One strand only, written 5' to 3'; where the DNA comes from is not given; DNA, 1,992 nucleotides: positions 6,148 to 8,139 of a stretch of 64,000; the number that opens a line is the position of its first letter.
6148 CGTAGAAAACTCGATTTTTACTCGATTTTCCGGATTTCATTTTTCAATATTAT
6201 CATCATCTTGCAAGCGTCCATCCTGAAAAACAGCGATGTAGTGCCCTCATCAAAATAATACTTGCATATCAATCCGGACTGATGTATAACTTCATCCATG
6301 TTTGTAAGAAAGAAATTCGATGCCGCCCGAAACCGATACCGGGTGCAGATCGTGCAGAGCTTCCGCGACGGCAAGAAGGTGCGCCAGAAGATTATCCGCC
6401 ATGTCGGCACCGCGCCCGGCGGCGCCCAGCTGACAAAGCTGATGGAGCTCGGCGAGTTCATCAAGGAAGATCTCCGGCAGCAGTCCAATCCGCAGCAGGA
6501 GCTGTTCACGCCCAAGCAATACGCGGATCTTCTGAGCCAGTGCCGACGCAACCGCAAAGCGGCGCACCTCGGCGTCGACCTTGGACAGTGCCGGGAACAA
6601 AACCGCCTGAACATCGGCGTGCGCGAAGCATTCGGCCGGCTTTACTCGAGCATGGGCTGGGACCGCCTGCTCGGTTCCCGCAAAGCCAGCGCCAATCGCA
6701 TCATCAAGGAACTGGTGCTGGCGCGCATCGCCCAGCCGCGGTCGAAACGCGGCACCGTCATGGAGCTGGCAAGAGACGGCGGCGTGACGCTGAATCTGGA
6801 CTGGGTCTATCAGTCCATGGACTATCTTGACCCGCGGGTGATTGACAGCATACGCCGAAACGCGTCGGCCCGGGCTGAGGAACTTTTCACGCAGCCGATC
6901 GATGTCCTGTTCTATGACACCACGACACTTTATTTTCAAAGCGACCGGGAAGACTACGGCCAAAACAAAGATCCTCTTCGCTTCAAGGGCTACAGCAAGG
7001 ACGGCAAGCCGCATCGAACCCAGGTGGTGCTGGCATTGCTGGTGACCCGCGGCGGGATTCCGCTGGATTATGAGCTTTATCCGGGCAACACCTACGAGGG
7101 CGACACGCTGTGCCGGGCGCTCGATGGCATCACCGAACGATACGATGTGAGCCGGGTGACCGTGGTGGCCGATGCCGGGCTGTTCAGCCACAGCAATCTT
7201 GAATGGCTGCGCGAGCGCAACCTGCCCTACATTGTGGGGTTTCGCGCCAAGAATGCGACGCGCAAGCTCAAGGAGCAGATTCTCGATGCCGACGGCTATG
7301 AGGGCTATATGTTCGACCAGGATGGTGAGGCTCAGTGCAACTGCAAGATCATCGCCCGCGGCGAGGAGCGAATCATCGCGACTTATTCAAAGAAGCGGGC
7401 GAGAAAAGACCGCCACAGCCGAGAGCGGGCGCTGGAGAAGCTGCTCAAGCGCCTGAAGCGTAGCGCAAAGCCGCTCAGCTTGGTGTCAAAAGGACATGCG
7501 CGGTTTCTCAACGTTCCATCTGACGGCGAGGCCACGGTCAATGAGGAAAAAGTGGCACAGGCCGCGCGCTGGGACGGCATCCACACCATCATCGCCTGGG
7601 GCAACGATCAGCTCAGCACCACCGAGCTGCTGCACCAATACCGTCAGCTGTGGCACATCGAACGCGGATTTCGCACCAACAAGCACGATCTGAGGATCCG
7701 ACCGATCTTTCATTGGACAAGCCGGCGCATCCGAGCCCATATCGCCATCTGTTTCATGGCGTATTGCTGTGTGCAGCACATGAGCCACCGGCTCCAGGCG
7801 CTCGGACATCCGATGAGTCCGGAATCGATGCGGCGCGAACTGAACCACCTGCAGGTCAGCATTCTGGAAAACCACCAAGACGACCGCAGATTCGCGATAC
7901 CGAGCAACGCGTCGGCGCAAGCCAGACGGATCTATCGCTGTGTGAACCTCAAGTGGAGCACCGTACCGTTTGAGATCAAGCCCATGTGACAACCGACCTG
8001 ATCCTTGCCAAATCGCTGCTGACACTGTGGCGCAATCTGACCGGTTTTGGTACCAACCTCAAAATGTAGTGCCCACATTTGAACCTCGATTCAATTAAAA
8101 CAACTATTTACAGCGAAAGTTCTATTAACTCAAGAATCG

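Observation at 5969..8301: IS1634-like insertion flanked by a perfect 171-bp duplication of the rluB 3' end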

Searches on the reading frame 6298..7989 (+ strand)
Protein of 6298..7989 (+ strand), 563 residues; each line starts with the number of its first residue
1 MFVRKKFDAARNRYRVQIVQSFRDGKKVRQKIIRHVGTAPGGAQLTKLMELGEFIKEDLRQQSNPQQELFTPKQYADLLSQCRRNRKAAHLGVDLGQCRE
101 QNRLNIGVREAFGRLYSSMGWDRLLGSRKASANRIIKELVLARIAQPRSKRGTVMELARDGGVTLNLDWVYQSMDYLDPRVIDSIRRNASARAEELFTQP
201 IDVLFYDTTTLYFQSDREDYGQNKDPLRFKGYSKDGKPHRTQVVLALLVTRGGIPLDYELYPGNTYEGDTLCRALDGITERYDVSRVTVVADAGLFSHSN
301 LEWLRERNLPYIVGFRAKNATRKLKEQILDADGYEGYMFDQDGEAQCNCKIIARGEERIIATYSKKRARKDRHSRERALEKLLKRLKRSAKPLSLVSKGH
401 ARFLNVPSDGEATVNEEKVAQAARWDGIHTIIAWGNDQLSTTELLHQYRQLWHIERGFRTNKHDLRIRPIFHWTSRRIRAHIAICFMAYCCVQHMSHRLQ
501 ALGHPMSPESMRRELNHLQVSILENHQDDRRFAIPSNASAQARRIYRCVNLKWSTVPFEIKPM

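Call 4: search_protein_families(library=pfam, proteins=[window:6298-7989:+], max_evalue=0.01)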
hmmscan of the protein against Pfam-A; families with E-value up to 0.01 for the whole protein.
window:6298-7989:+ (563 aa): 2 families
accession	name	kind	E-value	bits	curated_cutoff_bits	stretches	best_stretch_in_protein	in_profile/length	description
PF01609.27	DDE_Tnp_1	-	1.6e-18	67.6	23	1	200-490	3-199/200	Transposase DDE domain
PF13701.12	DDE_Tnp_1_4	-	0.0026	16.5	34.7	1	253-329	180-260/435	Transposase DDE domain group 1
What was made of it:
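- Closest known: IS4-family cut-and-paste elements. Same: Related DDE_Tnp_1 catalytic domain (call 4).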

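Call 5: search_protein_families(library=ncbifam, proteins=[window:6298-7989:+], max_evalue=0.01)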
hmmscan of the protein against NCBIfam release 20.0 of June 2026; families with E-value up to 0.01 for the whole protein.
window:6298-7989:+ (563 aa): 12 families
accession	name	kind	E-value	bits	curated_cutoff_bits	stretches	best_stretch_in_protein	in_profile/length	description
NF033559.2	transpos_IS1634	equivalog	6.1e-104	348.7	100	1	29-552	2-482/483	IS1634 family transposase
NF033539.1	transpos_IS1380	equivalog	7.3e-08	31.4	180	1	246-337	162-258/419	IS1380 family transposase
NF033540.2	transpos_IS701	equivalog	1.6e-07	30.9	150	1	272-494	169-361/363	IS701 family transposase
NF033551.1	transpos_IS1182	equivalog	7.7e-07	28.3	270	1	251-332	277-356/488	IS1182 family transposase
NF033592.1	transpos_IS4_1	equivalog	2.9e-06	26.7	115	1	189-493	94-329/332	IS4 family transposase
NF049921.1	transpos_IS701_2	equivalog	3.4e-06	26.7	250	1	428-498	223-293/318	IS701 family transposase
NF049999.1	transpos_IS701_3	equivalog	1.3e-05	24.2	170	1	436-504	301-369/412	IS701 family transposase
NF049925.1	transpos_IS4_4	equivalog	0.00075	18.3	250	1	435-494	309-369/449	IS4 family transposase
NF033578.1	transpos_IS5_1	equivalog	0.001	18.3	275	0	247-305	288-347/419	IS5 family transposase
NF033541.0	transpos_ISH3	equivalog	0.0014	17.8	225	0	280-327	141-186/298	ISH3 family transposase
NF033580.1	transpos_IS5_3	equivalog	0.0023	17.5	110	0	241-320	126-206/258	IS5 family transposase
NF033593.1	transpos_ISNCY_1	equivalog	0.0064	15.2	325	0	247-310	306-369/444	ISNCY family transposase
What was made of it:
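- Family: NCBIfam NF033559 at 348.7 bits against a cutoff of 100 (call 5); Pfam DDE_Tnp_1 (call 4).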

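Call 8: find_encoding_contigs(protein=window:6298-7986:+, flank=4000, max_places=10)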
Protein window:6298-7986:+ (563 aa): no gene with exactly this product is on record in the collection.

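Call 9: find_related_loci(query=window:6298-7986:+, collection=genome_contigs, flank=4000)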
Query window:6298-7986:+ (563 aa) in genome_contigs; peptide patterns used: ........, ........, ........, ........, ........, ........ (x = any residue, [..] = any of these).
29 stretches matched a pattern; 6 encode a relative of the query (tblastn E <= 1e-3); 5 distinct loci.
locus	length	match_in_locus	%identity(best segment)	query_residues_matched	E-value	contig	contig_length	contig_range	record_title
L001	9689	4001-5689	97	1-563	0e+0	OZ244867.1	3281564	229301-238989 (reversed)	MAG: Arenicellales bacterium isolate fc3f0915-ecf4-4811-8bf2-63c63896915f genome assembly, chromosome: 1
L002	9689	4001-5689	96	1-563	0e+0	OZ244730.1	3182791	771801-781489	MAG: Arenicellales bacterium isolate 47a2fcf5-af63-40bb-846f-e483aacbb5bc genome assembly, chromosome: 1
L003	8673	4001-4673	83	28-251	4e-107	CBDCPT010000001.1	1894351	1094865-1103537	MAG: Arenicellales bacterium isolate fadde0ce-b209-473f-868c-ec93306c25c8 genome assembly, contig: contig_1, whole genom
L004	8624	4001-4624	60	352-560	1e-78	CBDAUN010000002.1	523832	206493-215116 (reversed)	MAG: Arenicellales bacterium isolate 4b1a9172-e6ad-4a24-baea-051ab58f0616 genome assembly, contig: contig_2, whole genom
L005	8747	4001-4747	59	15-560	2e-59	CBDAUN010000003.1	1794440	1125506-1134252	MAG: Arenicellales bacterium isolate 4b1a9172-e6ad-4a24-baea-051ab58f0616 genome assembly, contig: contig_3, whole genom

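Call 23: find_homologous_proteins(query=window:6298-7986:+, max_evalue=1e-20)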
Query window:6298-7986:+ (563 aa): 2358 proteins with E <= 1e-20 among 8000 candidates; the best 120 are listed.
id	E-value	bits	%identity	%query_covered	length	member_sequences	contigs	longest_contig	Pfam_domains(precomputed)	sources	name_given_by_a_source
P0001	0.0e+0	1268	98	100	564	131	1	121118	PF01609.28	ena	-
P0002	0.0e+0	1057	81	100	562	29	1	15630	PF01609.28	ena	-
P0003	6.1e-219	746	67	86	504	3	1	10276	PF01609.28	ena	-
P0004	1.3e-218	745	58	100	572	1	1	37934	PF01609.28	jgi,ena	-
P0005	2.3e-205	701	57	100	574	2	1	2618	PF01609.28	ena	-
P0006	6.3e-197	674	54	99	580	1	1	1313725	PF01609.28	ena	-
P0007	2.7e-193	662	54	99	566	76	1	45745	PF01609.28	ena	-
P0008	4.5e-189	648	51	100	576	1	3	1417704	PF01609.28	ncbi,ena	-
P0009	7.1e-189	647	53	99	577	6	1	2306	PF01609.28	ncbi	-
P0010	8.0e-189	647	51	100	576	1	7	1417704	PF01609.28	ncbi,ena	-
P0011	5.4e-188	644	52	100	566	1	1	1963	PF01609.28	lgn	-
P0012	3.5e-187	641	51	100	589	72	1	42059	PF01609.28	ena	-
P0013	4.9e-187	641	52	100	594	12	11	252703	PF01609.28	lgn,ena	-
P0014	8.9e-187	640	52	100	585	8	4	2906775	PF01609.28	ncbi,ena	-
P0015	1.6e-184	633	50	100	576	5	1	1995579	PF01609.28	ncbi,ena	-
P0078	2.8e-140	487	44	99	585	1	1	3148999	PF01609.28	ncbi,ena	-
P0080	1.1e-139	485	43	100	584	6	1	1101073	PF01609.28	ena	-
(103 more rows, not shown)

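Call 25: find_encoding_contigs(protein=P0001, flank=4000, max_places=10)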
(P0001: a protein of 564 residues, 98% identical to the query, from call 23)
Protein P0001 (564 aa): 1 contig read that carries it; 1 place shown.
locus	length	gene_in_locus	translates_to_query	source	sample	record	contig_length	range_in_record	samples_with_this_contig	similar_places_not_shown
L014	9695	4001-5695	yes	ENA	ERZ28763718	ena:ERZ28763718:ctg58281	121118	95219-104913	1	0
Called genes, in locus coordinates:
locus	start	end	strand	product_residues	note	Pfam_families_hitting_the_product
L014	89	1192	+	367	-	-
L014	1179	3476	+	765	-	PF14457:Prok-E2_A, PF00899:ThiF, PF14464:Prok-JAB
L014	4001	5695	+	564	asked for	PF01609:DDE_Tnp_1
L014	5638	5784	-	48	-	-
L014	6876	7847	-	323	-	-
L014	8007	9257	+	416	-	PF00872:Transposase_mut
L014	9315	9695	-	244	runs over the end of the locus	-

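Call 26: find_encoding_contigs(protein=P0002, flank=4000, max_places=10)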
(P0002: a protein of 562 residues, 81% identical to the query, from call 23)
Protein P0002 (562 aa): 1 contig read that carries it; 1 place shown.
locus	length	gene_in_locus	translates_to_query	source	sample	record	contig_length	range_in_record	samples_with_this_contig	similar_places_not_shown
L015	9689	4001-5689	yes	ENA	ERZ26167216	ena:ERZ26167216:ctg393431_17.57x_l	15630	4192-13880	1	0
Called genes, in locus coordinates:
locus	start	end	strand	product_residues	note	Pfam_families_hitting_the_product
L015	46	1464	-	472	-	PF12895:ANAPC3 (faint), PF13428:TPR_14 (faint), PF14559:TPR_19 (faint), PF04575:SlipAM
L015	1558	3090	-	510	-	-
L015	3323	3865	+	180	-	PF13808:DDE_Tnp_1_assoc (weak)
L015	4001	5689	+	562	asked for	PF01609:DDE_Tnp_1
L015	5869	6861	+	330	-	PF01609:DDE_Tnp_1 (weak)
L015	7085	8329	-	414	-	PF00665:rve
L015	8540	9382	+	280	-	PF03976:PPK2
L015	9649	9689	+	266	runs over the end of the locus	PF00355:Rieske, PF19298:KshA_C (weak), PF19112:VanA_C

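Call 27: find_encoding_contigs(protein=P0010, flank=4000, max_places=10)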
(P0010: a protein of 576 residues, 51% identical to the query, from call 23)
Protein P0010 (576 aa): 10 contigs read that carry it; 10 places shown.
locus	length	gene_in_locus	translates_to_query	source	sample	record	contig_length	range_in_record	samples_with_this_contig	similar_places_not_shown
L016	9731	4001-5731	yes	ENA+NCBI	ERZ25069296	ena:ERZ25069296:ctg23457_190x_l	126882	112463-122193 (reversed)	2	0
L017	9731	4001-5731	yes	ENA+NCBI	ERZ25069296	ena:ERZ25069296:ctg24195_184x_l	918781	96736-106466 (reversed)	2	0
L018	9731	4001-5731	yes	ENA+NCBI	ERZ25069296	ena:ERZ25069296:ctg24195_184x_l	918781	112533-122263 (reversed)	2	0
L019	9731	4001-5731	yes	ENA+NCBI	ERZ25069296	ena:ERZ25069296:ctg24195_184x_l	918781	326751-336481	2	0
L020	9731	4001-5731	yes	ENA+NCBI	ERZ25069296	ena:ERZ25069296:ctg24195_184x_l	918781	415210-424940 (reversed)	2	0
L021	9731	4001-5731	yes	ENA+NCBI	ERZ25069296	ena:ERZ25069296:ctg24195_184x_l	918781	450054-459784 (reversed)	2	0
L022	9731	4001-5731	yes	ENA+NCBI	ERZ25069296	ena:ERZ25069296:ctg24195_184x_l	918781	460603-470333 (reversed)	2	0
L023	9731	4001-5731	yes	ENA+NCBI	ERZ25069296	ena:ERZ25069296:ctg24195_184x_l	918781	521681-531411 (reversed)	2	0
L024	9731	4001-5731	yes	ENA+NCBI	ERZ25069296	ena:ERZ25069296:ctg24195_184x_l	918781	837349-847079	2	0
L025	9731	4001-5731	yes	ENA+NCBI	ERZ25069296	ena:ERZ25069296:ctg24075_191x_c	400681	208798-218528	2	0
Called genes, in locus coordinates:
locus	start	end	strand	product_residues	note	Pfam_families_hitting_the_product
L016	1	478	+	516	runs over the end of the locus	PF00691:OmpA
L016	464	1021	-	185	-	PF01609:DDE_Tnp_1, PF13586:DDE_Tnp_1_2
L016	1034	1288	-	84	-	PF13340:DUF4096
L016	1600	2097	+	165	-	PF01625:PMSR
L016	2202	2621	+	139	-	PF01797:Y1_Tnp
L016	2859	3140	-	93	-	PF02325:CCB3_YggT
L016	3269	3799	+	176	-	PF13279:4HBT_2, PF03061:4HBT (weak)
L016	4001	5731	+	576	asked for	PF01609:DDE_Tnp_1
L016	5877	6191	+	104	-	PF13279:4HBT_2 (weak)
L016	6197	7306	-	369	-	PF13808:DDE_Tnp_1_assoc, PF01609:DDE_Tnp_1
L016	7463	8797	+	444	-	PF07690:MFS_1, PF13347:MFS_2, PF11700:ATG22, PF07690:MFS_1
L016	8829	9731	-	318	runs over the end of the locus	PF12762:DDE_Tnp_IS1595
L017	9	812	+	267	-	PF00665:rve (weak), PF13610:DDE_Tnp_IS240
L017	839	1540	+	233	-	PF11800:RP-C_C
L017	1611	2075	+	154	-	-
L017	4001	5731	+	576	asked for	PF01609:DDE_Tnp_1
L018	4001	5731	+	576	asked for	PF01609:DDE_Tnp_1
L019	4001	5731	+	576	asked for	PF01609:DDE_Tnp_1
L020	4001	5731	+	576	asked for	PF01609:DDE_Tnp_1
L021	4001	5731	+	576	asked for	PF01609:DDE_Tnp_1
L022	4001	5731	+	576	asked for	PF01609:DDE_Tnp_1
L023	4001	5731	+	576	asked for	PF01609:DDE_Tnp_1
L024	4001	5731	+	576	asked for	PF01609:DDE_Tnp_1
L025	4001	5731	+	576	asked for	PF01609:DDE_Tnp_1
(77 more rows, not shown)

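Call 28: find_encoding_contigs(protein=P0013, flank=4000, max_places=10)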
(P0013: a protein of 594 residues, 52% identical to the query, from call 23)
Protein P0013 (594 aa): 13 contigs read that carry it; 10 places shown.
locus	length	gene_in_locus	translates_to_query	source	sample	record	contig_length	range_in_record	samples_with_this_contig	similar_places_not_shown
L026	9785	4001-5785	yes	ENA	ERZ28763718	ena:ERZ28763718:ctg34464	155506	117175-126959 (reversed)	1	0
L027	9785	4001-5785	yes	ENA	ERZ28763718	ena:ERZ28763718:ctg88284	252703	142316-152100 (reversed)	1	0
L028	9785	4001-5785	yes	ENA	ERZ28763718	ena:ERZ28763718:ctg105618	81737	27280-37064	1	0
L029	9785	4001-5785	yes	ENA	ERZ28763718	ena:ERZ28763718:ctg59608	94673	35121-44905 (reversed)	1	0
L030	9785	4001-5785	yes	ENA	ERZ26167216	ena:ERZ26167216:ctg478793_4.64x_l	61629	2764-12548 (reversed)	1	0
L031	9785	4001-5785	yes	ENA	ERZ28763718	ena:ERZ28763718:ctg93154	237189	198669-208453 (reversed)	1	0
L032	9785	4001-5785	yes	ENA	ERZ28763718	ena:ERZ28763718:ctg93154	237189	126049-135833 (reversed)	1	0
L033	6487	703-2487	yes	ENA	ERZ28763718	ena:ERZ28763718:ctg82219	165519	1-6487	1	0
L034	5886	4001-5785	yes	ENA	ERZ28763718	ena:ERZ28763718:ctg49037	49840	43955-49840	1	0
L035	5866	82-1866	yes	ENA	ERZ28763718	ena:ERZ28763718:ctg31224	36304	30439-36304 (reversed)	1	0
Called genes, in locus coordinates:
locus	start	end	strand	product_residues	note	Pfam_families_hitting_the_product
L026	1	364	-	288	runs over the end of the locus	PF05621:TniB, PF13191:AAA_16 (faint), PF13401:AAA_22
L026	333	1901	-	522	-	PF09299:Mu-transpos_C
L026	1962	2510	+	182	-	PF13551:HTH_29, PF13565:HTH_32, PF13592:HTH_33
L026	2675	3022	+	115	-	PF13358:DDE_3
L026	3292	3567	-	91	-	PF13276:HTH_21 (weak)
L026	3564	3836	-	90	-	PF01527:HTH_Tnp_1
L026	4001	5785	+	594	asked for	PF01609:DDE_Tnp_1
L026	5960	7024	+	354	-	PF13384:HTH_23, PF13518:HTH_28, PF13551:HTH_29, PF13565:HTH_32, PF13592:HTH_33, PF13358:DDE_3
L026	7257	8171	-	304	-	PF00294:PfkB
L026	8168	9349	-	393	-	PF01380:SIS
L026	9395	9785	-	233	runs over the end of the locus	PF03437:BtpA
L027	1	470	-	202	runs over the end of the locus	PF01965:DJ-1_PfpI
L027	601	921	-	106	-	PF03795:YCII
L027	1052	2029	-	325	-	PF13737:DDE_Tnp_1_5, PF01609:DDE_Tnp_1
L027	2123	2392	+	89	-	PF00512:HisKA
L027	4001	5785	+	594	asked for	PF01609:DDE_Tnp_1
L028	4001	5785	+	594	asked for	PF01609:DDE_Tnp_1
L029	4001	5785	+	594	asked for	PF01609:DDE_Tnp_1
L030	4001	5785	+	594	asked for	PF01609:DDE_Tnp_1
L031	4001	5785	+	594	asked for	PF01609:DDE_Tnp_1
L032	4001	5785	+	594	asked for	PF01609:DDE_Tnp_1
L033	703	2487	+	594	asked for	PF01609:DDE_Tnp_1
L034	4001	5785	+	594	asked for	PF01609:DDE_Tnp_1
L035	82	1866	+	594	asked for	PF01609:DDE_Tnp_1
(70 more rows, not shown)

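Call 45: find_encoding_contigs(protein=P0014, flank=4000, max_places=6)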
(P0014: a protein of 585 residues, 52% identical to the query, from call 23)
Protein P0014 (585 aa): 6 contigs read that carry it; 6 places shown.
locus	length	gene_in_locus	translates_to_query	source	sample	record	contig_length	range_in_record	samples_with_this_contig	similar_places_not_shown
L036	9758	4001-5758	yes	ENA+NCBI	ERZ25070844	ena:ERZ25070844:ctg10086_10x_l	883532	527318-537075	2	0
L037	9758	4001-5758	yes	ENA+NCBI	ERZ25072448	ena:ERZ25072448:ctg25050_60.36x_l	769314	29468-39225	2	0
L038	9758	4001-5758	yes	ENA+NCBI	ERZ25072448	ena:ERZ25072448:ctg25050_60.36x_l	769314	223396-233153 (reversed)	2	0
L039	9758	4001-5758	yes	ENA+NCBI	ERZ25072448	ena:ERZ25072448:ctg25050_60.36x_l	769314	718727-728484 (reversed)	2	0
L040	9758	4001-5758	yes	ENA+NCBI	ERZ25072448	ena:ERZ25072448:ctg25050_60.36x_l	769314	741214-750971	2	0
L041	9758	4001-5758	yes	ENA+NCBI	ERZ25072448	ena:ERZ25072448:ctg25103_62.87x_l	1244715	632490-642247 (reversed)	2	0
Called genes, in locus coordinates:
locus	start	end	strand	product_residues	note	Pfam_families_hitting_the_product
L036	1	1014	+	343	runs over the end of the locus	PF02653:BPD_transp_2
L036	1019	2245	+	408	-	PF02653:BPD_transp_2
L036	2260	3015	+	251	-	PF02463:SMC_N (faint), PF13476:AAA_23 (weak), PF00005:ABC_tran, PF13304:AAA_21 (faint), PF12399:BCA_ABC_TP_C (weak)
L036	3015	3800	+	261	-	PF00005:ABC_tran, PF13304:AAA_21 (faint)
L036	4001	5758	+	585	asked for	PF01609:DDE_Tnp_1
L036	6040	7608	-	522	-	PF09820:AAA-ATPase_like, PF08011:PDDEXK_9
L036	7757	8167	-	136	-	-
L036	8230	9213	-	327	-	PF09084:NMT1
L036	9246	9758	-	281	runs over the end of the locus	PF00528:BPD_transp_1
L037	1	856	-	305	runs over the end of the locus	PF00528:BPD_transp_1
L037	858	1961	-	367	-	PF00528:BPD_transp_1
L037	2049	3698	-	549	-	-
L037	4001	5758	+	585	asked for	PF01609:DDE_Tnp_1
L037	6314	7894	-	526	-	PF00682:HMGL-like, PF22617:HCS_D2, PF08502:LeuA_dimer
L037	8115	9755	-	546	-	-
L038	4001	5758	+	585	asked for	PF01609:DDE_Tnp_1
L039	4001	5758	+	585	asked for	PF01609:DDE_Tnp_1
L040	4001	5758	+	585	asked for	PF01609:DDE_Tnp_1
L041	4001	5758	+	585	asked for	PF01609:DDE_Tnp_1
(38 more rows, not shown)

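Call 46: find_encoding_contigs(protein=P0078, flank=4000, max_places=6)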
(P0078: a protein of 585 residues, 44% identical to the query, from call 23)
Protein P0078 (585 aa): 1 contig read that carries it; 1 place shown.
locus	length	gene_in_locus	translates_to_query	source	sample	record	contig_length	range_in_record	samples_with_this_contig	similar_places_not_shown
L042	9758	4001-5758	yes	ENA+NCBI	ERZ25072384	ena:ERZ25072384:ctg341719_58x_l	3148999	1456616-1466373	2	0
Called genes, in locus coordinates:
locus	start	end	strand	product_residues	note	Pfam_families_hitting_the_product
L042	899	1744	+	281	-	PF20042:DUF6444, PF03050:DDE_Tnp_IS66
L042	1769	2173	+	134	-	PF03050:DDE_Tnp_IS66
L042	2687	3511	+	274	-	PF01531:Glyco_transf_11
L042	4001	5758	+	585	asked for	PF01609:DDE_Tnp_1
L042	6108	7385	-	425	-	PF04413:Glycos_transf_N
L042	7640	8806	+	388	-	PF00852:Glyco_transf_10 (weak)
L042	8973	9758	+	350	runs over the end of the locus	PF01370:Epimerase, PF04321:RmlD_sub_bind, PF16363:GDP_Man_Dehyd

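Call 47: find_encoding_contigs(protein=P0080, flank=4000, max_places=6)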
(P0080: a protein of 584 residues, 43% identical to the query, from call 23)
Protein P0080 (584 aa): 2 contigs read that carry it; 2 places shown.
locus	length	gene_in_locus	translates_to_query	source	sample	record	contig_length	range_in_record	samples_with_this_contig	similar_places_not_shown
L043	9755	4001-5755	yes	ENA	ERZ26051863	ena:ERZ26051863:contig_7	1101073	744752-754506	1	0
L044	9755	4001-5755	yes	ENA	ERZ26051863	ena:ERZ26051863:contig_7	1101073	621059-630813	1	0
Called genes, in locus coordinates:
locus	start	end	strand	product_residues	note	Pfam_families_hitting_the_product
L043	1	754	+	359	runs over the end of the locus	PF00383:dCMP_cyt_deam_1, PF14437:MafB19-deam, PF01872:RibD_C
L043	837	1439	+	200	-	PF00677:Lum_binding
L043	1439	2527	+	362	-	PF00926:DHBP_synthase, PF00925:GTP_cyclohydro2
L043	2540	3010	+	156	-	PF00885:DMRL_synthase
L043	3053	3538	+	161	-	PF01029:NusB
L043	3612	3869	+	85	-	-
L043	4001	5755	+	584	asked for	PF01609:DDE_Tnp_1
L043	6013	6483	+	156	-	PF00885:DMRL_synthase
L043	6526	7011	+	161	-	PF01029:NusB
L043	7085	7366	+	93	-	-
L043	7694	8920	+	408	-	PF01978:TrmB (faint), PF12802:MarR_2, PF00480:ROK, PF01869:BcrAD_BadFG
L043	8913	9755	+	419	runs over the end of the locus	PF04389:Peptidase_M28 (faint), PF01546:Peptidase_M20, PF07687:M20_dimer (weak)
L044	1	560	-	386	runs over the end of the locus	PF01966:HD, PF13286:HD_assoc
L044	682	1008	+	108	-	PF01521:Fe-S_biosyn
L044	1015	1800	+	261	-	PF03372:Exo_endo_phos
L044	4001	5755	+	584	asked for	PF01609:DDE_Tnp_1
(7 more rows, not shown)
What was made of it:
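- The same architecture recurs at 29 different sites in several independent assemblies, including chromosome-level ones, with different contig-naming styles (calls 9, 25-28, 45-47).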

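Call 51: search_dna_similar(query=window:6298-7986:+, collection=plasmids, mode=protein, max_rows=12)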
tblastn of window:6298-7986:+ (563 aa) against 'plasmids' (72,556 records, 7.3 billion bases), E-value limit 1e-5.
Records with a match: 123; places in all: 223; records where one place covers at least 80% of the query: 47.
Best place of each record, by identity: <60% 123.
By first word of the organism name: Rhodococcus 37; Mesorhizobium 11; Mycobacterium 11; Acidiphilium 6; Cereibacter 5; Pseudonocardia 4; Streptomyces 4; Novosphingobium 3; Alicyclobacillus 3; Dietzia 3; and 28 more.
By predicted mobility (MOB-suite, as given by PLSDB): non-mobilizable 70; mobilizable 28; conjugative 25.
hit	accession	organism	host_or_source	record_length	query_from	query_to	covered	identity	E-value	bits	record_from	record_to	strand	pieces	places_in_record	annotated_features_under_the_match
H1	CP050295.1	Mesorhizobium loti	Oxytropis kamtschatica,cell ...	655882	1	551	98%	27.4%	3e-26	146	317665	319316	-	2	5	none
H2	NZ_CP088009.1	Rhizobium sp. T136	Melilotus albus,Cell culture,root nodule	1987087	1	531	94%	27.7%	1e-27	126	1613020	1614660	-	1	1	none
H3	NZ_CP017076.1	Novosphingobium resinovorum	single cell,soil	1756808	1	562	100%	26.1%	5e-32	139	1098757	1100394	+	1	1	none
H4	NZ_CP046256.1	Sphingobium sp. CAP-1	cell culture,activated sludge of ...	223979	1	562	100%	26.0%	9e-32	138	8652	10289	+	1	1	IS1634 family transposase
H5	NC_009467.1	Acidiphilium cryptum JF-5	-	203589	1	525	93%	27.6%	7e-33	142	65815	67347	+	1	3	IS1634 family transposase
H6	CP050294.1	Mesorhizobium loti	Oxytropis kamtschatica,cell ...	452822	1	551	98%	26.1%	1e-33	144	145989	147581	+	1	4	IS1634 family transposase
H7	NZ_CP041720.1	Acidiphilium multivorum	Cell culture,activated sludge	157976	1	525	93%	27.4%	2e-32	140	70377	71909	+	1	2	IS1634 family transposase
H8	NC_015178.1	Acidiphilium multivorum AIU301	-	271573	1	519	92%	27.6%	6e-34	145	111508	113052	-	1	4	IS1634 family transposase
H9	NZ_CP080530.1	Mesorhizobium sp. AR02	Oxytropis sp.,Cell culture,root nodule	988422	1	551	98%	26.0%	2e-33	143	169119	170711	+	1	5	IS1634 family transposase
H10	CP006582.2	Mesorhizobium huakuii 7653R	Rice field soil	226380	1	551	98%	26.0%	5e-33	142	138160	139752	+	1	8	IS1634 family transposase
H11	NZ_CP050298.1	Mesorhizobium huakuii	Oxytropis kamtschatica,cell ...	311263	1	551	98%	26.0%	4e-33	142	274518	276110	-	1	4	IS1634 family transposase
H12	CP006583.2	Mesorhizobium huakuii 7653R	Rice field soil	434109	1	551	98%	26.0%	4e-33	142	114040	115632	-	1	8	IS1634 family transposase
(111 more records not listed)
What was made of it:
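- On Long-repeat subgroup (IS1634 / IS1549 behaviour): Annotated plasmid relatives are at most 28% identical among the best hits (call 51).
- Closest known: IS1549 of Mycobacterium smegmatis. Different: Relatives on Mycobacterium and Rhodococcus plasmids are all below 60% aa identity to the window's transposase, and the best plasmid hits overall are only about 26-28% identical (call 51).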
